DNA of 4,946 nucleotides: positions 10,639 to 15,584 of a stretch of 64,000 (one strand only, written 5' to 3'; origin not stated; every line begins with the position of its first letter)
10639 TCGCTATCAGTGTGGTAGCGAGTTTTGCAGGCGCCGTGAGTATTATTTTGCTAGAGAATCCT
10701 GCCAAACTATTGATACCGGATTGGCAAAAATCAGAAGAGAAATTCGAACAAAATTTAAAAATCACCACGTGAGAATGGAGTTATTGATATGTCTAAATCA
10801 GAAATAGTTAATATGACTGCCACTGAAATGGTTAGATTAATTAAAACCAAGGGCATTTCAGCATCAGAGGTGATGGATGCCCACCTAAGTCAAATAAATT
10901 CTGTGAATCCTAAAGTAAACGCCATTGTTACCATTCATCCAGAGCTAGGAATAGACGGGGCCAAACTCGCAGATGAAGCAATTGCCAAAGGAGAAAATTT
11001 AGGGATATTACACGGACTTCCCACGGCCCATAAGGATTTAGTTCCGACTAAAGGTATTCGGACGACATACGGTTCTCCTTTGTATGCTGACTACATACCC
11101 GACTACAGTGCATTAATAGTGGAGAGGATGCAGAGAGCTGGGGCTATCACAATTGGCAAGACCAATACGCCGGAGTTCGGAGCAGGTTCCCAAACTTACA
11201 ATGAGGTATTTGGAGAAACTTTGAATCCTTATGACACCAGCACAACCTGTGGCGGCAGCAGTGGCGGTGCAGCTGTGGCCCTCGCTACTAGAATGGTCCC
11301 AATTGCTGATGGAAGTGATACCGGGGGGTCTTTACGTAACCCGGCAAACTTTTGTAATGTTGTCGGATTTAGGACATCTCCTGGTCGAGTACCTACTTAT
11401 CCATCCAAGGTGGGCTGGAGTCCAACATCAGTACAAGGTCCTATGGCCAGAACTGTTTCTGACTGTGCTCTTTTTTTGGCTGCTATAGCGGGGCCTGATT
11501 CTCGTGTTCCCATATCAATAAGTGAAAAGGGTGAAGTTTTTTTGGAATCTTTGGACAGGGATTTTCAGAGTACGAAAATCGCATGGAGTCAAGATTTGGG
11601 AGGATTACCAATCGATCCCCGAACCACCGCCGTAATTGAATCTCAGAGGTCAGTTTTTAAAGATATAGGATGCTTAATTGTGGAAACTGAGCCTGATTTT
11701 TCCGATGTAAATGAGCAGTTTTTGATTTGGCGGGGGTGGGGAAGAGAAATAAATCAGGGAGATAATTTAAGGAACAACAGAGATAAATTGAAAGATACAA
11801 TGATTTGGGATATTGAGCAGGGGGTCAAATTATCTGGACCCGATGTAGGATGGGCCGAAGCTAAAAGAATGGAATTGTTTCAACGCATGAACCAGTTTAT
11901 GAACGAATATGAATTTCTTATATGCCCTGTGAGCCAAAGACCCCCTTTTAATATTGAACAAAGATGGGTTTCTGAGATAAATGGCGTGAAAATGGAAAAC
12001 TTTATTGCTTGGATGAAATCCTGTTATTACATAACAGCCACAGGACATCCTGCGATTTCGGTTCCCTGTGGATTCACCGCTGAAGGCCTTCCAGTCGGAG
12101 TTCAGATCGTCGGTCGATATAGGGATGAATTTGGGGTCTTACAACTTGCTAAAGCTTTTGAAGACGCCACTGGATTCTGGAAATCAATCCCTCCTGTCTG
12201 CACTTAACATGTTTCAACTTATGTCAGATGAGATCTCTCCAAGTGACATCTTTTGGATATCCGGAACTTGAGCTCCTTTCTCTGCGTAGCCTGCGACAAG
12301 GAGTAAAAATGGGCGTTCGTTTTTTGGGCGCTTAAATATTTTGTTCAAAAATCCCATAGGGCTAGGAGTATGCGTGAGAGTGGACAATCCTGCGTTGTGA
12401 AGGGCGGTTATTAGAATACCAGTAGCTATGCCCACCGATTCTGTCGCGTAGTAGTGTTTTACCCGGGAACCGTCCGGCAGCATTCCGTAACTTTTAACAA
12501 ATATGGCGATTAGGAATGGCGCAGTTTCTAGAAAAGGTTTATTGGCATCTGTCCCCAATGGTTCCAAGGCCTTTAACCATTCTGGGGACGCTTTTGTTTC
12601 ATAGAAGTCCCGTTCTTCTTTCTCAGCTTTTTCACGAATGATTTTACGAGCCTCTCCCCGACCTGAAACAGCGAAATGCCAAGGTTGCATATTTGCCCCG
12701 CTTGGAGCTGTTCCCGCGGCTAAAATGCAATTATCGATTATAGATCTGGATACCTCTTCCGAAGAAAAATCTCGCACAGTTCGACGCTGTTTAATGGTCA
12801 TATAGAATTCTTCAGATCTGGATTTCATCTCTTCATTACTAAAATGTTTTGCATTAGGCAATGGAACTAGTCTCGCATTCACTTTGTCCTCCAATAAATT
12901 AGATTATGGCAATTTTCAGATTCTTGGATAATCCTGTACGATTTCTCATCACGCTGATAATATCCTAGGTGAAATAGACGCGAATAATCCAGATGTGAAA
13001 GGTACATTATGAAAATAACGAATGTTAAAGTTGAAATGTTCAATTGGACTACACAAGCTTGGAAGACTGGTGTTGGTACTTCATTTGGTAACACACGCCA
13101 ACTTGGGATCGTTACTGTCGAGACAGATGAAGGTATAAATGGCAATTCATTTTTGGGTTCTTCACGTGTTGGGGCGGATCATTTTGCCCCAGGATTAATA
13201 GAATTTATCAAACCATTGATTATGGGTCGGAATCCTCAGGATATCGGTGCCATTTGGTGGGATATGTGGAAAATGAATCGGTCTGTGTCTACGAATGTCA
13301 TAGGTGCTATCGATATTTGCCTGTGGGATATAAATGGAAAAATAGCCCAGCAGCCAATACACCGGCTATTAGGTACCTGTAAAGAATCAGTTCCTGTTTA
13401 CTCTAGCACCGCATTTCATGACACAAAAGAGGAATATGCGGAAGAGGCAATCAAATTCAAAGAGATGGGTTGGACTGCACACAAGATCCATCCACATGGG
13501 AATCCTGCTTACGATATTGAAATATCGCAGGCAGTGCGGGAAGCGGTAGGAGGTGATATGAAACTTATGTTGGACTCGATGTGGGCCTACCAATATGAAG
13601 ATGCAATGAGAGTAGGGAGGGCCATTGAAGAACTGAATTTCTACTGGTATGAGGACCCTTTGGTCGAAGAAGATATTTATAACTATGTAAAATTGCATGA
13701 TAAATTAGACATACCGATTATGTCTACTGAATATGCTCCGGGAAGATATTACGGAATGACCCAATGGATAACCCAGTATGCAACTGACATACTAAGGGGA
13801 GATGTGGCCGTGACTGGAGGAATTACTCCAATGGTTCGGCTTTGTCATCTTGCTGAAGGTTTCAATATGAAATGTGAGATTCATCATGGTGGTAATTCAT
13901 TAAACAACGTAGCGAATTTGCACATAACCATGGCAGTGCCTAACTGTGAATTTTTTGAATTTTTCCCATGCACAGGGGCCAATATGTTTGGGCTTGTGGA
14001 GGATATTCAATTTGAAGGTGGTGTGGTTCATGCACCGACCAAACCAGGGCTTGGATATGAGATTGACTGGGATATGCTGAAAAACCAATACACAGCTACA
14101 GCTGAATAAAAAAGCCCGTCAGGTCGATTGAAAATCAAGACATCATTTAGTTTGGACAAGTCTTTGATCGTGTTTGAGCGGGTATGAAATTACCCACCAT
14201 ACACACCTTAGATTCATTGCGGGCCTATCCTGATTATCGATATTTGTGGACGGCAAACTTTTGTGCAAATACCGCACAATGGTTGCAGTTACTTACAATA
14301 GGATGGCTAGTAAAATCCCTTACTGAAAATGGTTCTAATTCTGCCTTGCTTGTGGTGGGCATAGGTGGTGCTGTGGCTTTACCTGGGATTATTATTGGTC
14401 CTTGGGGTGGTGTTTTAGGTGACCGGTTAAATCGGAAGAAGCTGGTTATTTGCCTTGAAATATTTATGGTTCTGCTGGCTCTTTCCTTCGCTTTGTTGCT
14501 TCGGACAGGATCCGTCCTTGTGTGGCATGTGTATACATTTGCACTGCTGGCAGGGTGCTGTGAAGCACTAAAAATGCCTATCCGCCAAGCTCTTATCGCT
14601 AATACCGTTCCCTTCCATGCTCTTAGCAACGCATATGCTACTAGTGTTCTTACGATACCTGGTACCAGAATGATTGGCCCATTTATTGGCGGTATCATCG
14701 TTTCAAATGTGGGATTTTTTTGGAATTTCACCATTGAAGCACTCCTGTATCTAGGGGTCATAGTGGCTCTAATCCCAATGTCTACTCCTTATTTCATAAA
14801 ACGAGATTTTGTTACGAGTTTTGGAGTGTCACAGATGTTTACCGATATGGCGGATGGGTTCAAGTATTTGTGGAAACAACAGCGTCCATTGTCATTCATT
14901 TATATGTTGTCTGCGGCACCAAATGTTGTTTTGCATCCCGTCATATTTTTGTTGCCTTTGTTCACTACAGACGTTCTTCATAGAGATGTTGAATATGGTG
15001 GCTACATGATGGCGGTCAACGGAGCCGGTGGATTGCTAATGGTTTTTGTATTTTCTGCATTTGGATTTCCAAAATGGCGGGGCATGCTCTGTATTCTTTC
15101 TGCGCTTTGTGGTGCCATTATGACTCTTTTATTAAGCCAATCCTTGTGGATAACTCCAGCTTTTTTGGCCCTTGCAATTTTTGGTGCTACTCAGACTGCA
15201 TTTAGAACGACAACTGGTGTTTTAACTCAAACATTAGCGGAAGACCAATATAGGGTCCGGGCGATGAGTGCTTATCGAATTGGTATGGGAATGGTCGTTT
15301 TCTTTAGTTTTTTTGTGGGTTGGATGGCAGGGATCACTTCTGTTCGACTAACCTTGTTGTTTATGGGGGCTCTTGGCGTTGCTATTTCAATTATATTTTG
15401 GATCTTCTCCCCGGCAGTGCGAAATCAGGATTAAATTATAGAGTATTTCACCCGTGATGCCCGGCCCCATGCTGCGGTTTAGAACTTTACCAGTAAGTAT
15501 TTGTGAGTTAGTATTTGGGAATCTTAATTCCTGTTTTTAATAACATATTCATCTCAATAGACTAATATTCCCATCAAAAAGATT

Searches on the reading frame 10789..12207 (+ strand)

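Call 61: search_protein_families(library=pfam, proteins=[window:10789-12207:+], max_evalue=0.0001)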
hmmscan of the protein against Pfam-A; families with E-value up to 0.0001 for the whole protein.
window:10789-12207:+ (472 aa): 1 family
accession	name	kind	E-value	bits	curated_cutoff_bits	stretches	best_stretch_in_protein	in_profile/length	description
PF01425.27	Amidase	-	4.6e-97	326.3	27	1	27-451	1-445/445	Amidase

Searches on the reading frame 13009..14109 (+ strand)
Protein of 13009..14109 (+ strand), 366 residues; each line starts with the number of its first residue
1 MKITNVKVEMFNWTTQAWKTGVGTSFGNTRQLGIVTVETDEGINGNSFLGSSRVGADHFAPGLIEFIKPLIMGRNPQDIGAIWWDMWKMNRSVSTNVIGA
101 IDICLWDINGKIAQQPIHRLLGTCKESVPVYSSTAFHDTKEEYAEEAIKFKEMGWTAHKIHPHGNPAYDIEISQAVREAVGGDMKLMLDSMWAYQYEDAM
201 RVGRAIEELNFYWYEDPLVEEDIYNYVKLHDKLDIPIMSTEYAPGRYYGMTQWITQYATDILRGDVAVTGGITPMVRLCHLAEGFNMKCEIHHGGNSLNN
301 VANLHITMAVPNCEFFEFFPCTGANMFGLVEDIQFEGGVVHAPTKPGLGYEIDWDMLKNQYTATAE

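Call 61: search_protein_families(library=pfam, proteins=[window:13009-14109:+], max_evalue=0.0001)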
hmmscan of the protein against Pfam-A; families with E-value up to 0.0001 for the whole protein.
window:13009-14109:+ (366 aa): 2 families
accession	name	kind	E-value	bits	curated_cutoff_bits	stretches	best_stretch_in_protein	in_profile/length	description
PF13378.12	MR_MLE_C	-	7e-50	170.2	29.4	1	143-355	2-218/219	Enolase C-terminal domain-like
PF02746.21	MR_MLE_N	-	1.9e-12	47.9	22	1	7-122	5-117/117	Mandelate racemase / muconate lactonizing enzyme, N-terminal domain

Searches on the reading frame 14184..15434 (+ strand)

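Call 61: search_protein_families(library=pfam, proteins=[window:14184-15434:+], max_evalue=0.0001)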
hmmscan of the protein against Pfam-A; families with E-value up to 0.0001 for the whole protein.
window:14184-15434:+ (416 aa): 2 families
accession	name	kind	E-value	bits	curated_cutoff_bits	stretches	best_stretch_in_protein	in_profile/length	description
PF05977.19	MFS_3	-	1.2e-35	123.4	27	1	18-406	12-390/524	Transmembrane secretion effector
PF07690.21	MFS_1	-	7.4e-24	84.7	33.4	1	21-367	1-338/347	Major Facilitator Superfamily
